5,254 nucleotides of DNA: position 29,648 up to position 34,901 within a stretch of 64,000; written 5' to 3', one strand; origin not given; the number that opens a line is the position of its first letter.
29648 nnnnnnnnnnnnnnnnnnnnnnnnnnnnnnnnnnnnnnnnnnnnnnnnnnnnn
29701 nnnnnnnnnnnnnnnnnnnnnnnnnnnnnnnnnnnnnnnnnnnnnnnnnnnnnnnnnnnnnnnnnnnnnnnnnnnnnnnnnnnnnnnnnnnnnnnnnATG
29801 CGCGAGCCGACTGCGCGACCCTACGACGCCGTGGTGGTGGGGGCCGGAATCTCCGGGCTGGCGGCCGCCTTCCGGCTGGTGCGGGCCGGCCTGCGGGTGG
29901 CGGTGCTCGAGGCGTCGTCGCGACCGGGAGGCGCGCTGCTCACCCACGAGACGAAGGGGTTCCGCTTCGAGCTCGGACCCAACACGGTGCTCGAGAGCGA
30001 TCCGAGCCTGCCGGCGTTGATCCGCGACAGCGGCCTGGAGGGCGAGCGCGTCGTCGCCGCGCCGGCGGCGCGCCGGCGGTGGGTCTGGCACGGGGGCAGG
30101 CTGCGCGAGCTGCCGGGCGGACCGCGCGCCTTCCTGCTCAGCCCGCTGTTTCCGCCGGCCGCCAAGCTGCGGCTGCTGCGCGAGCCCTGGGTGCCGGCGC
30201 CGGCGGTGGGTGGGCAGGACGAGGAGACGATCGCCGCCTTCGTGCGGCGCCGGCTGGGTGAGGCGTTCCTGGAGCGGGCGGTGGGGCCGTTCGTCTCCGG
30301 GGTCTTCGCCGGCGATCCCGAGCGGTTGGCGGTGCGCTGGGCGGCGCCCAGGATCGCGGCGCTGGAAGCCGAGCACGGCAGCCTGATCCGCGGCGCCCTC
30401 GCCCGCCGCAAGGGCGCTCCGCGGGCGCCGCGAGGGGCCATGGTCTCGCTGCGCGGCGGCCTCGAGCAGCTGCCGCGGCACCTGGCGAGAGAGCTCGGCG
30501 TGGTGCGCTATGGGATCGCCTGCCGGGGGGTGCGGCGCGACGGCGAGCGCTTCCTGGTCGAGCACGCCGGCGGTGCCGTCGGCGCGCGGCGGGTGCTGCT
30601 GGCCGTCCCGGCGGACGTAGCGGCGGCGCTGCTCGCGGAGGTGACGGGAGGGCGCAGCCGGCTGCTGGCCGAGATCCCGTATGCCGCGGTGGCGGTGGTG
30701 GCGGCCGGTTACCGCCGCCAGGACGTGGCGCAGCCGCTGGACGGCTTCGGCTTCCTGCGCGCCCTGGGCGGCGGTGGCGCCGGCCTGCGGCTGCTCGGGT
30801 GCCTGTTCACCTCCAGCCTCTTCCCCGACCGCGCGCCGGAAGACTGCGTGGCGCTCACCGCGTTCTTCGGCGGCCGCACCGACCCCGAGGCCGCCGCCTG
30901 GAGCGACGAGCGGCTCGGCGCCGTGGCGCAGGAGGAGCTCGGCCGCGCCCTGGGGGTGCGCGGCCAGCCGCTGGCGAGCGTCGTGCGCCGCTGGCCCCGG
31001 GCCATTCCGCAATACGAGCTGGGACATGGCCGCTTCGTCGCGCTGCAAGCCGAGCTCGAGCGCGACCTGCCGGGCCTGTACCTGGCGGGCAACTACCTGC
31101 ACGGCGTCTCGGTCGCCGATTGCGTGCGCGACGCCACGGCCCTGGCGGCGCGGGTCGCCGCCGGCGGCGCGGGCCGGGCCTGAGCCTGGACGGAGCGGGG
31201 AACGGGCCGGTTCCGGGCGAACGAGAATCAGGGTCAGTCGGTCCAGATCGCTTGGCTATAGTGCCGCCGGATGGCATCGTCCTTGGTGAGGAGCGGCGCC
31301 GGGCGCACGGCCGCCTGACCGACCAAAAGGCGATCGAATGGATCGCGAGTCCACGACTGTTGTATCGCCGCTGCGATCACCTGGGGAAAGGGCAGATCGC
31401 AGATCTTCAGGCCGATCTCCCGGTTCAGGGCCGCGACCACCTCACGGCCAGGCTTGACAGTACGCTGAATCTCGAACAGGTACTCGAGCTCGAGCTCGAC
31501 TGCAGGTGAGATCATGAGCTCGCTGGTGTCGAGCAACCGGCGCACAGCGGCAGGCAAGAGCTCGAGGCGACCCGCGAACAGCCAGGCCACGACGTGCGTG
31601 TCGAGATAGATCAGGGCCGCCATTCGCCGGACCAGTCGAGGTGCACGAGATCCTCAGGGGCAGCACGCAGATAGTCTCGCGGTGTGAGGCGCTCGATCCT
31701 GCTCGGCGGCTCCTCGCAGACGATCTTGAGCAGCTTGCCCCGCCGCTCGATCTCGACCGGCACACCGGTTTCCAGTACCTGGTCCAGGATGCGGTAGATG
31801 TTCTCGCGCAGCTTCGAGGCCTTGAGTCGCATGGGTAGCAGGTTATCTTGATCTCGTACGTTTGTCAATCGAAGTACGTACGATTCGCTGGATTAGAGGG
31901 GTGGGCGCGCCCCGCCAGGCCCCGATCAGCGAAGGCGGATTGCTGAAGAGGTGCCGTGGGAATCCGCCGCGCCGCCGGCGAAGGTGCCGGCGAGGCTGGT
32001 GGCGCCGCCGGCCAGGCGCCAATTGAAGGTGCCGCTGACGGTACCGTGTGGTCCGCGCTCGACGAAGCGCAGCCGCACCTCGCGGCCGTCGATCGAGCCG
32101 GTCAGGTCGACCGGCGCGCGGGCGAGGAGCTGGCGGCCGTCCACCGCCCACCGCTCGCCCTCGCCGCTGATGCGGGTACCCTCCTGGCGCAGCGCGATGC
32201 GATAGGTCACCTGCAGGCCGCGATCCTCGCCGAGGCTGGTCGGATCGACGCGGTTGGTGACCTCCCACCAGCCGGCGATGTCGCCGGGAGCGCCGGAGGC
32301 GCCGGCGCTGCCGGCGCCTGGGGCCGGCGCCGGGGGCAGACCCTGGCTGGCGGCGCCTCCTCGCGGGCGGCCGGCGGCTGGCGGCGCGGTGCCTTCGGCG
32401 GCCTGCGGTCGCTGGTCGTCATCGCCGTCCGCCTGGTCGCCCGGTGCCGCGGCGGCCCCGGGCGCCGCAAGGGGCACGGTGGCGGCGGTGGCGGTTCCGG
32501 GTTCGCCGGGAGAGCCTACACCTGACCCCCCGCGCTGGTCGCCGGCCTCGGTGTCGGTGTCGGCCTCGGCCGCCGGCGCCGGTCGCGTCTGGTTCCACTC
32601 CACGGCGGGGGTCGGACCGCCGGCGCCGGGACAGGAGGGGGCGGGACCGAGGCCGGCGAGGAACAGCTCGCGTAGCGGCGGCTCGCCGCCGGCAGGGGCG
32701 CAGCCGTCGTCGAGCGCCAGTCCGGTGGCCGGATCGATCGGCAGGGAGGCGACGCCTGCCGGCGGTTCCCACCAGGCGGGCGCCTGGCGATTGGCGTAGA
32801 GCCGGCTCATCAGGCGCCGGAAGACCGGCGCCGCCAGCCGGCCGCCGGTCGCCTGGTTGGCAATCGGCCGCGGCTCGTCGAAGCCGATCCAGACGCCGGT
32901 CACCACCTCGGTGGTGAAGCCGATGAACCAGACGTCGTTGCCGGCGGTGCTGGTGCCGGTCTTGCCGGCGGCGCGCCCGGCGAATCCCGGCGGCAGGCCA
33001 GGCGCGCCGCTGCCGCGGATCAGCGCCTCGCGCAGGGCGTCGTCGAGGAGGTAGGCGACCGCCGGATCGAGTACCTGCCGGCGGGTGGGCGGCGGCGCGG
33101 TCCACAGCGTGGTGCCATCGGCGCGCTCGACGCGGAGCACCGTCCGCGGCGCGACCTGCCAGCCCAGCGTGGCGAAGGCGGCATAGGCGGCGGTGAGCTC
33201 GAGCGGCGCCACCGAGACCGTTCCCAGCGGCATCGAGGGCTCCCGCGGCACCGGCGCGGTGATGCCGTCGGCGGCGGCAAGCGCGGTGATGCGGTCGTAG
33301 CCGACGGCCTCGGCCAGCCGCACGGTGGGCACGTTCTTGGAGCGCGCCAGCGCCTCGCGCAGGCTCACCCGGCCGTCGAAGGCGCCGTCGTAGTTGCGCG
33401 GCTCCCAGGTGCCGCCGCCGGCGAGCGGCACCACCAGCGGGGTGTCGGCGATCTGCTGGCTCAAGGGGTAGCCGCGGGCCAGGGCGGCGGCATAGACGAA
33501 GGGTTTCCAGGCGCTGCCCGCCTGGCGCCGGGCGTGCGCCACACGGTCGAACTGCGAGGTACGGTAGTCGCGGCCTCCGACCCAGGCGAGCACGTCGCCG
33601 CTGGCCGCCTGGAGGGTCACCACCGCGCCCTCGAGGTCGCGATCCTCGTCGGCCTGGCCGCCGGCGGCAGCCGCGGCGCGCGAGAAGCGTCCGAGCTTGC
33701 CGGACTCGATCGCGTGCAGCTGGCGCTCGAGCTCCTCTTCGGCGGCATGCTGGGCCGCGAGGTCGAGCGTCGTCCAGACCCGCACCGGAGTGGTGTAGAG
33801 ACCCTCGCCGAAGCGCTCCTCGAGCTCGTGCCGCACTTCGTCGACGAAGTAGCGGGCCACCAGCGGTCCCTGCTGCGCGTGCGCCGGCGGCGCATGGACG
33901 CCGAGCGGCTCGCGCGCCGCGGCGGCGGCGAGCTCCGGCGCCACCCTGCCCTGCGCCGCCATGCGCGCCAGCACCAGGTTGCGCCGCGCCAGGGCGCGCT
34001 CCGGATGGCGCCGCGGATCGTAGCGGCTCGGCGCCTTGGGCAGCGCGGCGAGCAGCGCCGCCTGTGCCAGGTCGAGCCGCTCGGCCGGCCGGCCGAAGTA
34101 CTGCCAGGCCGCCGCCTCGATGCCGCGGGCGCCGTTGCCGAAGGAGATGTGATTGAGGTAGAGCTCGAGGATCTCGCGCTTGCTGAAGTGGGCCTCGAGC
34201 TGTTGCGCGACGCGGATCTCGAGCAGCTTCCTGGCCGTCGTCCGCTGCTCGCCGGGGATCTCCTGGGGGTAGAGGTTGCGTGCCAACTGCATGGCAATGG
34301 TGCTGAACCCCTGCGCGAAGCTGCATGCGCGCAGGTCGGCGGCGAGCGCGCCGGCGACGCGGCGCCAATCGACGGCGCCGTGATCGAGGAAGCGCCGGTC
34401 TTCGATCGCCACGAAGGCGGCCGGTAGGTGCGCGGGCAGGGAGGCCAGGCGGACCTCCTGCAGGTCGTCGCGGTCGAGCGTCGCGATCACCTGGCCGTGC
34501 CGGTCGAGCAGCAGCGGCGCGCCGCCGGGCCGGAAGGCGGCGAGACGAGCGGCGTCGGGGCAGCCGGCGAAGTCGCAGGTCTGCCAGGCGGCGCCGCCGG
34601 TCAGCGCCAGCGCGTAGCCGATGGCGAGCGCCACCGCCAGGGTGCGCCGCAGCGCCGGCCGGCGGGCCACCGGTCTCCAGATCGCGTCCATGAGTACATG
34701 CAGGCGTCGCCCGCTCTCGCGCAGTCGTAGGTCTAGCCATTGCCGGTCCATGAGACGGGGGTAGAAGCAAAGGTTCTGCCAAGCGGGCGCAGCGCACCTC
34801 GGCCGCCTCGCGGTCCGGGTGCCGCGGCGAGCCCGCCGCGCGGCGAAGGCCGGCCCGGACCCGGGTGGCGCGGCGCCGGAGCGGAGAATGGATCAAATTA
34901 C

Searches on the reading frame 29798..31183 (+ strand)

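Call 34: search_protein_families(library=pfam, proteins=[window:29798-31183:+], max_evalue=0.001)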
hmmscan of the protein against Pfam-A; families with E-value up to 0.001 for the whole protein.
window:29798-31183:+ (461 aa): 8 families
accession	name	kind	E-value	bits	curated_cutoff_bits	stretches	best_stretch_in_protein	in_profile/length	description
PF01593.30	Amino_oxidase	-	1e-58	200.1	19.8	1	18-453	1-442/443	Flavin containing amine oxidoreductase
PF13450.12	NAD_binding_8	-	1.4e-15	57.7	21.9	1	13-71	1-61/68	NAD(P)-binding Rossmann-like domain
PF01266.30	DAO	-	1.2e-08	35.4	27.9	1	10-46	1-38/353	FAD dependent oxidoreductase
PF01946.23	Thi4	-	3.3e-06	26.9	26.2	1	10-46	19-56/235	Thi4 family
PF00890.30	FAD_binding_2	-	8.7e-06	25.6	20.4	1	10-46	1-37/414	FAD binding domain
PF12831.13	FAD_oxidored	-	2.9e-05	24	27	1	10-47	1-38/416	FAD dependent oxidoreductase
PF07992.20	Pyr_redox_2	-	0.00022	21.2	26.1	1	9-43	1-36/291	Pyridine nucleotide-disulphide oxidoreductase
PF03486.20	HI0933_like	-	0.00067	19.6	50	0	10-46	2-38/244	HI0933-like protein Rossmann domain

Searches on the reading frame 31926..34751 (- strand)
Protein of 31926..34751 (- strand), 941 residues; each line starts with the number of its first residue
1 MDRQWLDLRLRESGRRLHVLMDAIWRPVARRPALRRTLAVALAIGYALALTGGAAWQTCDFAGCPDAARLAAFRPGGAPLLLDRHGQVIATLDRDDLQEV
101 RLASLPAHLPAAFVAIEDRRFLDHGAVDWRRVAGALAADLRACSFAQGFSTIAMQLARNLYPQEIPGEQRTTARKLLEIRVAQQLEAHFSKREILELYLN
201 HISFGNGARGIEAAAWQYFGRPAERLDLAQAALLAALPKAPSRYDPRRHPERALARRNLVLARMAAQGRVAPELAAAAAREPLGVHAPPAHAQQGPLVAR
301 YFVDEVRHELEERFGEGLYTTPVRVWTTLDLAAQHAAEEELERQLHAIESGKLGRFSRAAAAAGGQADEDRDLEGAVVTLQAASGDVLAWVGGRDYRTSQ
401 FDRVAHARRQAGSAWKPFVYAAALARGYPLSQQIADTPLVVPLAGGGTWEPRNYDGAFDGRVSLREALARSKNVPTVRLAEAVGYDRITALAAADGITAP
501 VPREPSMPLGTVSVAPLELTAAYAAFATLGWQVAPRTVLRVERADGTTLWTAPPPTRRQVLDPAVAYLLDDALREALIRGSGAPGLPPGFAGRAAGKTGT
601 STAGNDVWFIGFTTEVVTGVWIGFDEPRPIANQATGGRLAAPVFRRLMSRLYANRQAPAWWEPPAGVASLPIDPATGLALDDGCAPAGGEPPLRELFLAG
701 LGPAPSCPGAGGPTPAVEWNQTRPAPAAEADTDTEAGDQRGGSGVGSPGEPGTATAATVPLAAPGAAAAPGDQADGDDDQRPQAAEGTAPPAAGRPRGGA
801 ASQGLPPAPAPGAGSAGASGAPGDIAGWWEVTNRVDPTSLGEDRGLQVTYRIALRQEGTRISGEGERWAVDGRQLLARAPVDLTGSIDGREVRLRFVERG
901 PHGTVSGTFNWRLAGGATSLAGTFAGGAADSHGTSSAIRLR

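Call 32: search_protein_families(library=pfam, proteins=[window:31926-34751:-], max_evalue=0.001)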
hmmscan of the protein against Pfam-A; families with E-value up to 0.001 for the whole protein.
window:31926-34751:- (941 aa): 2 families
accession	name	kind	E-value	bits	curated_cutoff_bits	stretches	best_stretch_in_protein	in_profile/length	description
PF00912.28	Transgly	-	3.9e-58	196.2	27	1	86-264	2-177/178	Transglycosylase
PF00905.27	Transpeptidase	-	4.5e-22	79.1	22.1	1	375-648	1-298/299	Penicillin binding protein transpeptidase domain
